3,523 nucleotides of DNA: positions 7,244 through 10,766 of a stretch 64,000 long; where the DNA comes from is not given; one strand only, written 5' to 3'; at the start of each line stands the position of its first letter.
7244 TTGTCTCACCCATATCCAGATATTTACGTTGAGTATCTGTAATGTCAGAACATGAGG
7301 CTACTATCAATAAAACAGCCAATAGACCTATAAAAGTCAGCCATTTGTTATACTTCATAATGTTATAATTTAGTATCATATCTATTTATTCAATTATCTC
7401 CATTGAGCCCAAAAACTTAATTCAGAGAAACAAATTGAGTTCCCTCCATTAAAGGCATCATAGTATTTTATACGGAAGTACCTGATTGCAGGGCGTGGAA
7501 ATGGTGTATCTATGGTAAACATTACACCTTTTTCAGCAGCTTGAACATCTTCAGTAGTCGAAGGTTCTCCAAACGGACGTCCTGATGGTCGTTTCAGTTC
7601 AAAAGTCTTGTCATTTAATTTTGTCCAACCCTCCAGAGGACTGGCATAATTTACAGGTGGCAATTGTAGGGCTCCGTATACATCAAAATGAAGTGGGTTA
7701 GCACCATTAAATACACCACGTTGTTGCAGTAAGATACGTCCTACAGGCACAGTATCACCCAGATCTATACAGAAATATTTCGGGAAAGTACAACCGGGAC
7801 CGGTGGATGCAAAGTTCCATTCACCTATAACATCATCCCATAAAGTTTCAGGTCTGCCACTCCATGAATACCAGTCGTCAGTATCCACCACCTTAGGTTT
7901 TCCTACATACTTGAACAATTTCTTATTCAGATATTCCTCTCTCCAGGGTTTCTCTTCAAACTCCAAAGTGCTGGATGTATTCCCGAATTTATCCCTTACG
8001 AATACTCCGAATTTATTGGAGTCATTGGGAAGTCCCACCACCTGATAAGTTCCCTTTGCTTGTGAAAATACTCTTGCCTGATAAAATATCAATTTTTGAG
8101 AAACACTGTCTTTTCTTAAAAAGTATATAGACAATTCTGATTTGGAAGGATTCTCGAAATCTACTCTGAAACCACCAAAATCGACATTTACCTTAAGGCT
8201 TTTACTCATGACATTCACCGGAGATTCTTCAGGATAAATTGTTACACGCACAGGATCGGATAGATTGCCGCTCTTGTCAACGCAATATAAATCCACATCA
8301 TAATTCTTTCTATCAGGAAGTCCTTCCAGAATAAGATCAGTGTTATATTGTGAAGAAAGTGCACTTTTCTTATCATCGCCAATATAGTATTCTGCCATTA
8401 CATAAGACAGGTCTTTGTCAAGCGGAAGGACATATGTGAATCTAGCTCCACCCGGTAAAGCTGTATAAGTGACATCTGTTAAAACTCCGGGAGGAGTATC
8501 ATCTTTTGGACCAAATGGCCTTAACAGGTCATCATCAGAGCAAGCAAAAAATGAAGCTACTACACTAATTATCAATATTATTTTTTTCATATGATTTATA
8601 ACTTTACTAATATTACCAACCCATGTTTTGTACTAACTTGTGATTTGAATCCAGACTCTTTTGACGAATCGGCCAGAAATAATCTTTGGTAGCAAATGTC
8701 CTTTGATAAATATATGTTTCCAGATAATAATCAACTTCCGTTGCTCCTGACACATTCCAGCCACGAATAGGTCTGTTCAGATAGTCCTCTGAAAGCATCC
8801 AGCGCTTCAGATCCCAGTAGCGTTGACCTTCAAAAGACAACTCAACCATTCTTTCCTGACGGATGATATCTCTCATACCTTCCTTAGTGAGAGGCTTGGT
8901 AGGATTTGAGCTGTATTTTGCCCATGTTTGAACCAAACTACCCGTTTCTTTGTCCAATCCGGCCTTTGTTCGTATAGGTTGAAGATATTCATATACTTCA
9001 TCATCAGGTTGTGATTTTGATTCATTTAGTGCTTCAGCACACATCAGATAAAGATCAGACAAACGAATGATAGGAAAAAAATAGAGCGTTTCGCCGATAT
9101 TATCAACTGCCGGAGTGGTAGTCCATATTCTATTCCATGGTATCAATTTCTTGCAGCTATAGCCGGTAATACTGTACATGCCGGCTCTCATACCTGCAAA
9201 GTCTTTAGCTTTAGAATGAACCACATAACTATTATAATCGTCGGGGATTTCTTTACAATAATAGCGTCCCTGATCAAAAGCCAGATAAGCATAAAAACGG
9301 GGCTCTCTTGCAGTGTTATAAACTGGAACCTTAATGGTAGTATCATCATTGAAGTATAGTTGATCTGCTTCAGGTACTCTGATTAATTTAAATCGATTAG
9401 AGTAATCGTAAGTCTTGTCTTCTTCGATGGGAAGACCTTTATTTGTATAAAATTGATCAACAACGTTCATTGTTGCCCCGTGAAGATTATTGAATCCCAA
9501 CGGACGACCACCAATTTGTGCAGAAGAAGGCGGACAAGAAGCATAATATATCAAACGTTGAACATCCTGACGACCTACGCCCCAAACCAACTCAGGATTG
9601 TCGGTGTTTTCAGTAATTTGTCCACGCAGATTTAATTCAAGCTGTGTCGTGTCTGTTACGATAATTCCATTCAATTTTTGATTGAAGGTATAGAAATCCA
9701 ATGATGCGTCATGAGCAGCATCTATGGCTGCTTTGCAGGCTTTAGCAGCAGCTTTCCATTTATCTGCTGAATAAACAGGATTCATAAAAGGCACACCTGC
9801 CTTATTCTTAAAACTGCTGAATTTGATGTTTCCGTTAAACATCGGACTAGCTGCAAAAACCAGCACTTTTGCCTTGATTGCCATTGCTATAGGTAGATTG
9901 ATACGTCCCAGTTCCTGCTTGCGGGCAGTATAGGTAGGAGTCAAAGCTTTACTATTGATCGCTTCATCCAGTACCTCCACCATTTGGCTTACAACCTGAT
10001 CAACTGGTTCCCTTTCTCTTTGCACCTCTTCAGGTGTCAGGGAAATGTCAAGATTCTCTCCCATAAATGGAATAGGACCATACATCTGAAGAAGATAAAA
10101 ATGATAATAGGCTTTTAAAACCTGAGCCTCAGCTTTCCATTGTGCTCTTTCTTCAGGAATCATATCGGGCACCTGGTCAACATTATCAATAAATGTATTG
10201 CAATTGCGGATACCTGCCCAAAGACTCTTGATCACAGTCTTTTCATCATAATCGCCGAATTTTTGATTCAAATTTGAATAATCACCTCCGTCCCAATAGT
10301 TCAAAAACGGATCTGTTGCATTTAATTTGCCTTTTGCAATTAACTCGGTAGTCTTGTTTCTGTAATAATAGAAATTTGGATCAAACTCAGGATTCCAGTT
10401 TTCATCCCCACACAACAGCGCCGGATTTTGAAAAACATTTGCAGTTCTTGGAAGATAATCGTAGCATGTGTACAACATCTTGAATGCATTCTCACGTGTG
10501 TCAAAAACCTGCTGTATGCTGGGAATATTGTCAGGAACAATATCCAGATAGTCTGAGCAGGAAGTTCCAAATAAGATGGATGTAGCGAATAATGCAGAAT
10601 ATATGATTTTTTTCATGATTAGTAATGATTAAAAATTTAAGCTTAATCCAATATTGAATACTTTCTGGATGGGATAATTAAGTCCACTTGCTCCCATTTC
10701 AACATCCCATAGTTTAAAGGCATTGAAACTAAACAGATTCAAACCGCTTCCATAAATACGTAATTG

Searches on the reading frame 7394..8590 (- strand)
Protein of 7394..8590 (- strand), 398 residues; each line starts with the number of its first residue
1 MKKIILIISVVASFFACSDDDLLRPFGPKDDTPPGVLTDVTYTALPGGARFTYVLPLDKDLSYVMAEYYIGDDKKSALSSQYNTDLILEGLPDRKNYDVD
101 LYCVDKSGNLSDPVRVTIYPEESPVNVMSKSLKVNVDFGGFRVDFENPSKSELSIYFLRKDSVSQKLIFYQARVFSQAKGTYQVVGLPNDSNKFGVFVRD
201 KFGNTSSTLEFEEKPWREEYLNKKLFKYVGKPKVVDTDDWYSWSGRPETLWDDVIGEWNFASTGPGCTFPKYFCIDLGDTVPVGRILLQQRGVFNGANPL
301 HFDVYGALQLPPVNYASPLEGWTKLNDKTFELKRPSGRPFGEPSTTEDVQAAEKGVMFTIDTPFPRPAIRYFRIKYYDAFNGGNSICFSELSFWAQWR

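Call 54: search_protein_families(library=pfam, proteins=[window:7394-8590:-], max_evalue=0.0001)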
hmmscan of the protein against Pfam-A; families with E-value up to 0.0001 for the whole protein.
window:7394-8590:- (398 aa): 3 families
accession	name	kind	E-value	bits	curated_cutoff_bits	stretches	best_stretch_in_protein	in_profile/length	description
PF16391.11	DUF5000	-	3.7e-26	92.5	25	1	251-394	1-140/141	Domain of unknown function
PF16323.11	DUF4959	-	7.3e-25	87.8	32.9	1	16-120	2-106/106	Domain of unknown function (DUF4959)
PF17166.9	DUF5126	-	8.7e-23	80.7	27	1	122-224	2-104/104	Domain of unknown function (DUF5126)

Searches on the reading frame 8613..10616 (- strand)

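Call 54: search_protein_families(library=pfam, proteins=[window:8613-10616:-], max_evalue=0.0001)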
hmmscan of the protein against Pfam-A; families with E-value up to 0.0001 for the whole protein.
window:8613-10616:- (667 aa): 2 families
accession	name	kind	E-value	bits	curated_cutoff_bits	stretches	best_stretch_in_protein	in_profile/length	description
PF07980.17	SusD_RagB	-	7.7e-49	167.4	23.1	1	367-667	31-297/297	SusD family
PF14322.12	SusD-like_3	-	8.9e-16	59.1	27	1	22-251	1-189/191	Starch-binding associating with outer membrane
